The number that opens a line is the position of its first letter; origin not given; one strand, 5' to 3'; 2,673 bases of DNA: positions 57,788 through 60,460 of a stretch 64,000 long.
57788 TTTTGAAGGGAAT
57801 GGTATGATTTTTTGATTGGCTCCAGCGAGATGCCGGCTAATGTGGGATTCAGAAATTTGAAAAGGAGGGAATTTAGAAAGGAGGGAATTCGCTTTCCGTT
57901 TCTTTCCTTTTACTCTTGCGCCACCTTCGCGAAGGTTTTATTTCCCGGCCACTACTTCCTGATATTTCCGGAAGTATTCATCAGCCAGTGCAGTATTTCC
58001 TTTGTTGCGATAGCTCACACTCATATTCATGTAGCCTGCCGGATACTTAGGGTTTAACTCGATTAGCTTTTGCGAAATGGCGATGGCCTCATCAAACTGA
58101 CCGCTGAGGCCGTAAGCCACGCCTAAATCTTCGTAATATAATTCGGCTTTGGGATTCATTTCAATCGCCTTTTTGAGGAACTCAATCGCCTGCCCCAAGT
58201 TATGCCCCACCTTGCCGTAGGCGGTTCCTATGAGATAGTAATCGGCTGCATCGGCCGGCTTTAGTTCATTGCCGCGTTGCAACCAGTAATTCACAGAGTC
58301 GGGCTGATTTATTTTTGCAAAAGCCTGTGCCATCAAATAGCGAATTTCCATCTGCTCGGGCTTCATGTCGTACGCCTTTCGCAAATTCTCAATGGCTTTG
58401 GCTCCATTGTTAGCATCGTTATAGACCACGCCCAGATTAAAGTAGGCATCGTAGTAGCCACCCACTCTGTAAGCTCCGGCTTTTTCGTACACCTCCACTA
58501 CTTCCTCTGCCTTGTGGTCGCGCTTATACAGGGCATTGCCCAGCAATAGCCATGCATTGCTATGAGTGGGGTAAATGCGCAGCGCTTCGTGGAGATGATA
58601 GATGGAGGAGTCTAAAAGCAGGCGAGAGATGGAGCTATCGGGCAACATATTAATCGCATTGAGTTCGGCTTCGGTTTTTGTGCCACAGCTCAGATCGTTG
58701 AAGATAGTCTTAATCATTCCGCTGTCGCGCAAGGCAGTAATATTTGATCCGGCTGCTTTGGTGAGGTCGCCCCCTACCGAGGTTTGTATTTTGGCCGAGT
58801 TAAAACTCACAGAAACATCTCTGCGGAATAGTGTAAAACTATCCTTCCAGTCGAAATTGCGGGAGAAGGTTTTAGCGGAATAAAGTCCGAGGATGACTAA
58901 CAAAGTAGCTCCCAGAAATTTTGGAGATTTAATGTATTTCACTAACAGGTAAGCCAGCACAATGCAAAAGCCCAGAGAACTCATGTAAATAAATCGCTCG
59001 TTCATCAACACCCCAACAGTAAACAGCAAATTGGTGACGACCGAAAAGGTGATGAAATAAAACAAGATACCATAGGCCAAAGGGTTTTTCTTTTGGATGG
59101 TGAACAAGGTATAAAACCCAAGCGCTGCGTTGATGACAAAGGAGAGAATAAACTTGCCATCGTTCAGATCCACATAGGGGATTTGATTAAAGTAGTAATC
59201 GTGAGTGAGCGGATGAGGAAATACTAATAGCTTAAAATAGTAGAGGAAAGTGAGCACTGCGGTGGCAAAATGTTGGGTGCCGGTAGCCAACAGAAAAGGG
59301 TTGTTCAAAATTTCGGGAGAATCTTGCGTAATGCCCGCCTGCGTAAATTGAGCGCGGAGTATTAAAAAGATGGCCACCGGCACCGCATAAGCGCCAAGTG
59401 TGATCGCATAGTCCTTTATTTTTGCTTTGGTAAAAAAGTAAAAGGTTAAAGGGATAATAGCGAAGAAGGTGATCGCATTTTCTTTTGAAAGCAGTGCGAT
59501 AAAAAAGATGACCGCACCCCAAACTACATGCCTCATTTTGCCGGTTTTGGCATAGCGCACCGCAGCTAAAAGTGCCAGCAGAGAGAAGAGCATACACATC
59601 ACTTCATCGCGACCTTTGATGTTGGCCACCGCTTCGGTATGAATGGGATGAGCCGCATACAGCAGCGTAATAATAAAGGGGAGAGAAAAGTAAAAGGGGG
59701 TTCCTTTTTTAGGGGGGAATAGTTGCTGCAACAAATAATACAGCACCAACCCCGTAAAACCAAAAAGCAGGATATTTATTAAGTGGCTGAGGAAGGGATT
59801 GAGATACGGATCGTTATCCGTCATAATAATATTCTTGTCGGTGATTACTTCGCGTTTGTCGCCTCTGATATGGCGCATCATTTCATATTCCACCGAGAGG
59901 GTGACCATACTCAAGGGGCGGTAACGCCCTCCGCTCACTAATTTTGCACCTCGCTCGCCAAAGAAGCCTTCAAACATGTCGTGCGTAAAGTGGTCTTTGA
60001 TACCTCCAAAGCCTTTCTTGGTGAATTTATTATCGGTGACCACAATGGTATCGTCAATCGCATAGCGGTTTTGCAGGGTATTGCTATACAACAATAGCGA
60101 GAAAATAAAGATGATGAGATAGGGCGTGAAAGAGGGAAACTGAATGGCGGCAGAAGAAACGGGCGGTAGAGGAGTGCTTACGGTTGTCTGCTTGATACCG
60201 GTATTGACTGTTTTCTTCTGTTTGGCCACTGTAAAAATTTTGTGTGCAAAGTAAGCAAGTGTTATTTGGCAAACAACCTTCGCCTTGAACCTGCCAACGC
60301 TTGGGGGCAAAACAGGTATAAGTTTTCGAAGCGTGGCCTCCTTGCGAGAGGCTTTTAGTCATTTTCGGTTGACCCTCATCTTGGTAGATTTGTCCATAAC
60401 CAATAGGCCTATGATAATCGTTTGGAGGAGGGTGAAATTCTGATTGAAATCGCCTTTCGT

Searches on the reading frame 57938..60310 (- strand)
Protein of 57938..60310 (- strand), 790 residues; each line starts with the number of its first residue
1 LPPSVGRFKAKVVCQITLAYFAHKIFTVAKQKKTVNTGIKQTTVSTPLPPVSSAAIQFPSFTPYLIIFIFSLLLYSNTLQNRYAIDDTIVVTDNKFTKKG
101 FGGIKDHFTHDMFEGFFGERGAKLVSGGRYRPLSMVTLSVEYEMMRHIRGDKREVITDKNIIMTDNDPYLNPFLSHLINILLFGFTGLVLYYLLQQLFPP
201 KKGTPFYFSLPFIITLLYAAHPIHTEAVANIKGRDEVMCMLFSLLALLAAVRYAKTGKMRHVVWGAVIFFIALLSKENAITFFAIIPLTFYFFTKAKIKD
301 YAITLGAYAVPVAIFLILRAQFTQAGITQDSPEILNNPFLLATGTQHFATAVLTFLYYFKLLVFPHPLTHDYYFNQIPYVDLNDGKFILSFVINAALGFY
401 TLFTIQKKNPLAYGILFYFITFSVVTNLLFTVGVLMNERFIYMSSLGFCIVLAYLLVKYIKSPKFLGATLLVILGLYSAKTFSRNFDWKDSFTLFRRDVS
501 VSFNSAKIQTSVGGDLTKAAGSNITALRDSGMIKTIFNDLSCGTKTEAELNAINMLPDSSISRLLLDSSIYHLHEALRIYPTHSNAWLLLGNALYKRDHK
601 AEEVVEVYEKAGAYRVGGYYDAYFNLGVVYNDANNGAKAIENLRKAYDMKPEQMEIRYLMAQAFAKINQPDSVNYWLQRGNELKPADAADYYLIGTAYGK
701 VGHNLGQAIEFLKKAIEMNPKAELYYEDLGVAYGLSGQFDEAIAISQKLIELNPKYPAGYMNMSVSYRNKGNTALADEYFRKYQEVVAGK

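Call 13: search_protein_families(library=ncbifam, proteins=[window:57938-60310:-])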
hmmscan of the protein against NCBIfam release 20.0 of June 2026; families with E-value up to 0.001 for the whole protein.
window:57938-60310:- (790 aa): 12 families
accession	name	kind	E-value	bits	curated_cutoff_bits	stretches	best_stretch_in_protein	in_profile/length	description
NF040959.1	MamA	equivalog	3.6e-20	72.3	200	2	569-718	56-202/204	magnetosome protein MamA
TIGR02917.1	PEP_TPR_lipo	equivalog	4.3e-16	58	312.2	2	566-721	515-667/899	XrtA/PEP-CTERM system TPR-repeat protein PrsT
NF047558.1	TPR_END_plus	domain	3.3e-11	43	32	0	622-654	1-33/56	TPR end-of-group domain-containing protein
NF033762.1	social_mot_Tgl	equivalog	1.6e-10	40.7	225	0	550-652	68-168/252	social motility TPR repeat lipoprotein Tgl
TIGR02521.1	type_IV_pilW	equivalog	3.6e-10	39.8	154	1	621-787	32-199/234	type IV pilus biogenesis/stability protein PilW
NF033920.0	C39_PA2778_fam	equivalog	4.1e-07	29.7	150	0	570-650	176-254/255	PA2778 family cysteine peptidase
NF008391.2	PRK11189.1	equivalog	8.1e-07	28.8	250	1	686-784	62-160/297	lipoprotein NlpI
NF007302.0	PRK09782.1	equivalog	3e-06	25.5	1223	0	683-781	606-704/990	phage receptor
NF002725.1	PRK02603.1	equivalog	2e-05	24.7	143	1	688-777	35-126/173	photosystem I assembly protein Ycf3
NF033758.1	gliding_GltE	equivalog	2.2e-05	23.6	225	1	707-784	274-352/411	adventurous gliding motility TPR repeat lipoprotein GltE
TIGR02552.1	LcrH_SycD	equivalog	0.00038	20.2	104.8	0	621-682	53-114/136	SycD/LcrH family type III secretion system chaperone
NF053607.1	CHU_0125_OmpA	equivalog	0.00058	18.5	620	0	707-786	37-116/639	CHU_0125 family OmpA-like outer membrane integrity protein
